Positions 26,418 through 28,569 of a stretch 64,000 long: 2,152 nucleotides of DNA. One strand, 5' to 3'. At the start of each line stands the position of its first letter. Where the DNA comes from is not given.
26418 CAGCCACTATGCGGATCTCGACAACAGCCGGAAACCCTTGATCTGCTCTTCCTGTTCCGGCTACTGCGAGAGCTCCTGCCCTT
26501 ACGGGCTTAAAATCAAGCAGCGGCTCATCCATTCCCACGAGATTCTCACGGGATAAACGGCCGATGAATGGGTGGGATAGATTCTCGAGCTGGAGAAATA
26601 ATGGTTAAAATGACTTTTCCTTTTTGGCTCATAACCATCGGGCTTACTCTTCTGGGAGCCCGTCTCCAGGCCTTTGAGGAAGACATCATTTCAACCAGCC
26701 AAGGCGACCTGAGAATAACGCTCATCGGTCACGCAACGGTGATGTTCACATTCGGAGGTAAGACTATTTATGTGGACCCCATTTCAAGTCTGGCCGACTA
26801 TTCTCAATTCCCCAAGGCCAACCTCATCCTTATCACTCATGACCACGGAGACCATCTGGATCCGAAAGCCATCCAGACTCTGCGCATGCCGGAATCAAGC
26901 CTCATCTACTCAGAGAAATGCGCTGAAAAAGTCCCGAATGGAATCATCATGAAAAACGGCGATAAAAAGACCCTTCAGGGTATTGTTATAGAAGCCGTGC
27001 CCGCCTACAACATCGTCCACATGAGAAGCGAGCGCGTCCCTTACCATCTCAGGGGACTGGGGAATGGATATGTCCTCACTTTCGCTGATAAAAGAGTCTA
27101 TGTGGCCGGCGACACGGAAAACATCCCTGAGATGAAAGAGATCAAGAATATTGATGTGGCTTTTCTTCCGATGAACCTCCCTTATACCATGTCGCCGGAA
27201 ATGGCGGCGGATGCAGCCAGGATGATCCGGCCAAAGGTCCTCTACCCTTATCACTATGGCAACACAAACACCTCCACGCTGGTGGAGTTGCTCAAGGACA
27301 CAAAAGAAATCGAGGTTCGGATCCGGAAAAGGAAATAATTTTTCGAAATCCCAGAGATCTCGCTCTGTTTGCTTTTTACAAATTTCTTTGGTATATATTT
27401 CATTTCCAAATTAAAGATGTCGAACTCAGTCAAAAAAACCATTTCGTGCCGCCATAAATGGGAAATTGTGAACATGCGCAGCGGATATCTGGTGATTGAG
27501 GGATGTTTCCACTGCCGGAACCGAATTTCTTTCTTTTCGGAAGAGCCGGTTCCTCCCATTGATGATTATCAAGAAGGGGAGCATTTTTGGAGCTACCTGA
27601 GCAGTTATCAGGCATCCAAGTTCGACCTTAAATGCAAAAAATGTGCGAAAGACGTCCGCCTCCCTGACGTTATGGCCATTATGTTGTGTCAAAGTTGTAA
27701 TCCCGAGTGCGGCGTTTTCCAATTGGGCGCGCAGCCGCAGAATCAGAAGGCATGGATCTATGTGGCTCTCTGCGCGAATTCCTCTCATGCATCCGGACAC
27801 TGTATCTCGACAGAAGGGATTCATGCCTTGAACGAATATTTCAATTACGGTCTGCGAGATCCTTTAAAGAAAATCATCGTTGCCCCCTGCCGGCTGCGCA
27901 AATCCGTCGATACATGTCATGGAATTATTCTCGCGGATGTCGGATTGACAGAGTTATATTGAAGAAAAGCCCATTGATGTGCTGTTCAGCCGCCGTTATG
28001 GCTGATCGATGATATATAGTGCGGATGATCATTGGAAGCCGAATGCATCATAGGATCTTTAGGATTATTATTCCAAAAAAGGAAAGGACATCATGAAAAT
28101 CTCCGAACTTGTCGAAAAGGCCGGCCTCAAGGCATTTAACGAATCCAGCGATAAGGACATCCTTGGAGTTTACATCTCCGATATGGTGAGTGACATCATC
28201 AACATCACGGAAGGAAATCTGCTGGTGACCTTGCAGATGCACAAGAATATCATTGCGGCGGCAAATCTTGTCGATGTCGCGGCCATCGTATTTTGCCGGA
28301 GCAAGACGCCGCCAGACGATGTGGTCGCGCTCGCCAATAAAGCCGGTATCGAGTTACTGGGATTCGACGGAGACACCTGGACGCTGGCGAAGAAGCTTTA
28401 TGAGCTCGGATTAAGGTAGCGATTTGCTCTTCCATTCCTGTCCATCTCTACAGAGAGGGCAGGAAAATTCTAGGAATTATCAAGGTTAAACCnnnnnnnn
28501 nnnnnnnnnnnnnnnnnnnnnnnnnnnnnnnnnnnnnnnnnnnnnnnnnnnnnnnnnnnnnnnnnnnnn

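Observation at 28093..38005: Nine-gene redox operon combining NfnAB-like, NuoEFG-like and a sensory-type [FeFe]-hydrogenase-like protein, with no catalytic hydrogenase or FDH site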

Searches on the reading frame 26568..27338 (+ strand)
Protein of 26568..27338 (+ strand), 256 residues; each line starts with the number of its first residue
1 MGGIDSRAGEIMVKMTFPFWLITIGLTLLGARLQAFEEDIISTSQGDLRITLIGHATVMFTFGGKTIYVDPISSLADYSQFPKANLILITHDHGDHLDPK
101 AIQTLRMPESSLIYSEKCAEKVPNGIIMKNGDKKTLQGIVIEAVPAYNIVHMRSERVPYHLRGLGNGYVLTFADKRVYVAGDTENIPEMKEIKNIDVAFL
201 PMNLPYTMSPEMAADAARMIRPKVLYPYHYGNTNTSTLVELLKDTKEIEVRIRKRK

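Call 22: search_protein_families(library=pfam, proteins=[window:26568-27338:+], max_evalue=0.0001)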
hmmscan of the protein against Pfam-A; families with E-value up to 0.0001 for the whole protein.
window:26568-27338:+ (256 aa): 2 families
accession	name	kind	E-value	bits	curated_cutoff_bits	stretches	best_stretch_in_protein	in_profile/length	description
PF13483.12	Lactamase_B_3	-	4.7e-23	82.4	24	1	49-229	1-160/160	Beta-lactamase superfamily domain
PF12706.13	Lactamase_B_2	-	8.3e-16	58.6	27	1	78-230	25-200/200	Beta-lactamase superfamily domain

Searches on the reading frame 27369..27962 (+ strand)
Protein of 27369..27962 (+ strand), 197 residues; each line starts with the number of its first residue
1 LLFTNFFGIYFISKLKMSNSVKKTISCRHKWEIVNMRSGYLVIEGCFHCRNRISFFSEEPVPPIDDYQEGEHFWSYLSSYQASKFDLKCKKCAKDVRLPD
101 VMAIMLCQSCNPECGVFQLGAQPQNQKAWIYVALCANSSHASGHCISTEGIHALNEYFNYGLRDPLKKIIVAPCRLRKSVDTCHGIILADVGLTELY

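Call 22: search_protein_families(library=pfam, proteins=[window:27369-27962:+], max_evalue=0.0001)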
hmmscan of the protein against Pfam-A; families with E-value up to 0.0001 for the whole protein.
window:27369-27962:+ (197 aa): 0 families

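Call 44: search_protein_families(library=pfam, proteins=[window:27417-27962:+], max_evalue=10)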
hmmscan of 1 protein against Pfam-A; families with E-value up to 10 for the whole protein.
window:27417-27962:+ (181 aa): 3 families
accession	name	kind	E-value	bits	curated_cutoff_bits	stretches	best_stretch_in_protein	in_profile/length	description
PF02624.21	YcaO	-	0.091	12.5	25.7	1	40-112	147-219/325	YcaO cyclodehydratase, ATP-ad Mg2+-binding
PF07295.17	DUF1451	-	0.38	11.3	26.1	1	68-95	111-138/146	Zinc-ribbon containing domain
PF21817.3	CapR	-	1.9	9.2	24.2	1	65-82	27-44/67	CapR homology domain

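Call 45: search_solved_structures(query=window:27417-27962:+, max_evalue=10)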
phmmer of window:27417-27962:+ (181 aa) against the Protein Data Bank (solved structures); distinct sequences matched with E-value up to 10: 0.

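Call 53: find_homologous_proteins(query=window:27417-27962:+, max_evalue=0.001)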
Query window:27417-27962:+ (181 aa): 201 proteins with E <= 0.001 among 223 candidates; the best 120 are listed.
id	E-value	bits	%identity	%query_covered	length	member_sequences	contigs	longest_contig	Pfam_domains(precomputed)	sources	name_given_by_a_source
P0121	1.1e-109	382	100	90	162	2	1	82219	-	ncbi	ncbi:MAG: hypothetical protein WCC06_13255 [Candidatus Aminicenantales bacterium]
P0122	9.4e-94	330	75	96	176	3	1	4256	-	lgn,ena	-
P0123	5.6e-93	328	76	95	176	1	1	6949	-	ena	-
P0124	7.4e-91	321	73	96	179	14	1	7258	-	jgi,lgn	jgi:hypothetical protein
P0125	3.1e-90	319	76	95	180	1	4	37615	-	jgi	jgi:hypothetical protein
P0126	3.4e-90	319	75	94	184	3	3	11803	-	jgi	jgi:hypothetical protein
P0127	1.3e-88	313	75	96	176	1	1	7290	-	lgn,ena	-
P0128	4.3e-88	312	70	96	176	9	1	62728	-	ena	-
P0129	1.7e-87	310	69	99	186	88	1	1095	-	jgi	-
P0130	2.5e-87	309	72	95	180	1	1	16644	-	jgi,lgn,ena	-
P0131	7.1e-87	308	72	96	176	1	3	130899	-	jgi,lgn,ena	jgi:hypothetical protein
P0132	9.1e-87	307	71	95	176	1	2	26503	-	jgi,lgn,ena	-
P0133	9.8e-87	307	71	94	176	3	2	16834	-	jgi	jgi:hypothetical protein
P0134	1.4e-86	307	71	96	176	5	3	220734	-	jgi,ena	-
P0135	5.5e-86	305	69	95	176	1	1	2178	-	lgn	-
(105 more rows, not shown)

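Call 60: predict_structure(alignment_id=A1)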
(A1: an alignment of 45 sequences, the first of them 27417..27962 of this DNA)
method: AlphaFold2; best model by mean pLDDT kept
length: 181 residues; sequences in the alignment: 45
mean_pLDDT: 81.4   pTM: 0.77
mean pLDDT of the five models: 81.4, 74.6, 74.2, 69.7, 64.0
residues with pLDDT >= 90: 45; 70-90: 109; 50-70: 14; < 50: 13
segments of 3 or more residues with pLDDT < 50: 1-5, 175-181
pLDDT, mean of each block of 10 residues (from residue 1): 51 92 88 84 85 90 86 95 86 83 75 85 73 93 87 89 75 51 41
secondary structure, 60 per line:
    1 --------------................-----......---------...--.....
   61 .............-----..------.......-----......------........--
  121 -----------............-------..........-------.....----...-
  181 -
elements in order: E15-30 E36-41 E51-53 E56-73 E87-93 H99-104 E111-118 H132-143 E151-157 E168-172

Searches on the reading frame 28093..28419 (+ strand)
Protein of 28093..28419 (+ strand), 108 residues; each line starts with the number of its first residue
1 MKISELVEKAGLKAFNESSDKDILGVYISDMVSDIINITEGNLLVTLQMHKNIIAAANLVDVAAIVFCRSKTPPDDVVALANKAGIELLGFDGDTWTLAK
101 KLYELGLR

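Call 4: search_protein_families(library=pfam, proteins=[window:28093-28419:+], max_evalue=0.01)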
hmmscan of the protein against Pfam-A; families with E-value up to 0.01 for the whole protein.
window:28093-28419:+ (108 aa): 3 families
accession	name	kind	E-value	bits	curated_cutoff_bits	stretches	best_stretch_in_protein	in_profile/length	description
PF07085.17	DRTGG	-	1.5e-06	28.4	25.2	1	37-103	37-103/105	DRTGG domain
PF02603.21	Hpr_kinase_N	-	0.00012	22.6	24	1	46-103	63-122/125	HPr Serine kinase N terminus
PF07905.16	PucR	-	0.0058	17.4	33.5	1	5-94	7-104/118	Purine catabolism regulatory protein-like family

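Call 5: search_protein_families(library=ncbifam, proteins=[window:28093-28419:+], max_evalue=0.01)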
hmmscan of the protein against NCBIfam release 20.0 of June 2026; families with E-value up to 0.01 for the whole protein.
window:28093-28419:+ (108 aa): 0 families

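Call 84: list_cluster_members(proteins=[window:28093-28419:+, window:28493-31003:+, window:31034-31897:+, window:33377-33793:+, window:33793-34230:+, window:34217-35512:+, window:35538-36038:+, window:36137-38005:+, P0121])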
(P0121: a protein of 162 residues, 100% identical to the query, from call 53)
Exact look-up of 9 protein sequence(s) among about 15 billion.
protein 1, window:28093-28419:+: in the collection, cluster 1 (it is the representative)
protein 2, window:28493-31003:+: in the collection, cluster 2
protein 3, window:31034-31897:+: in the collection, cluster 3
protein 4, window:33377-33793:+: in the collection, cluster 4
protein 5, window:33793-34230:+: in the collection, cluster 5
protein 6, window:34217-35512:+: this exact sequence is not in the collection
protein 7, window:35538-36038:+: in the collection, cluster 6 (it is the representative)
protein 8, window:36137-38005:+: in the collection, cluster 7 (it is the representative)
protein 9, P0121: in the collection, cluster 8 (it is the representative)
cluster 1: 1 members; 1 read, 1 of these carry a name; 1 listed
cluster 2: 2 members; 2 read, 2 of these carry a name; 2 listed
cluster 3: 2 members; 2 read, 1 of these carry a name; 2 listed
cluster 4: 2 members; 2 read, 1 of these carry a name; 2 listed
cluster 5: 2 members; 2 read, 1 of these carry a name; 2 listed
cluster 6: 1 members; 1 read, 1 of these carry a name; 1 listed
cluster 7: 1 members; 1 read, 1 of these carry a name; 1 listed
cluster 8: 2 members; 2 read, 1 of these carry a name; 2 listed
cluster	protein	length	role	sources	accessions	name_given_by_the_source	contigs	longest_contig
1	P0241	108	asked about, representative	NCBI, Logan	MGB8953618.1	MAG: DRTGG domain-containing protein [Candidatus Aminicenantales bacterium]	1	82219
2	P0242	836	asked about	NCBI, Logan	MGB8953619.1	MAG: molybdopterin-dependent oxidoreductase [Candidatus Aminicenantales bacterium]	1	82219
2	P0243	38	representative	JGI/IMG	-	hypothetical protein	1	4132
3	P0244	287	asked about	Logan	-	-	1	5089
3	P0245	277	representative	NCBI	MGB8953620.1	MAG: sulfide/dihydroorotate dehydrogenase-like FAD/NAD-binding protein [Candidatus ...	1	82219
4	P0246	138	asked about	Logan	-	-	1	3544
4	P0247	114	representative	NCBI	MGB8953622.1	MAG: DRTGG domain-containing protein [Candidatus Aminicenantales bacterium]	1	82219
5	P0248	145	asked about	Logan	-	-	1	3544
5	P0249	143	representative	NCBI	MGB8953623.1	MAG: ATP-binding protein [Candidatus Aminicenantales bacterium]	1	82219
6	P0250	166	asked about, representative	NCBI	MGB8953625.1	MAG: NAD(P)H-dependent oxidoreductase subunit E [Candidatus Aminicenantales bacterium]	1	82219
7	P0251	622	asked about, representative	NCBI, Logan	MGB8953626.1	MAG: NADH-quinone oxidoreductase subunit NuoF [Candidatus Aminicenantales bacterium]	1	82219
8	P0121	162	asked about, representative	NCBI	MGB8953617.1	MAG: hypothetical protein WCC06_13255 [Candidatus Aminicenantales bacterium]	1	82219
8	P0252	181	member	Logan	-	-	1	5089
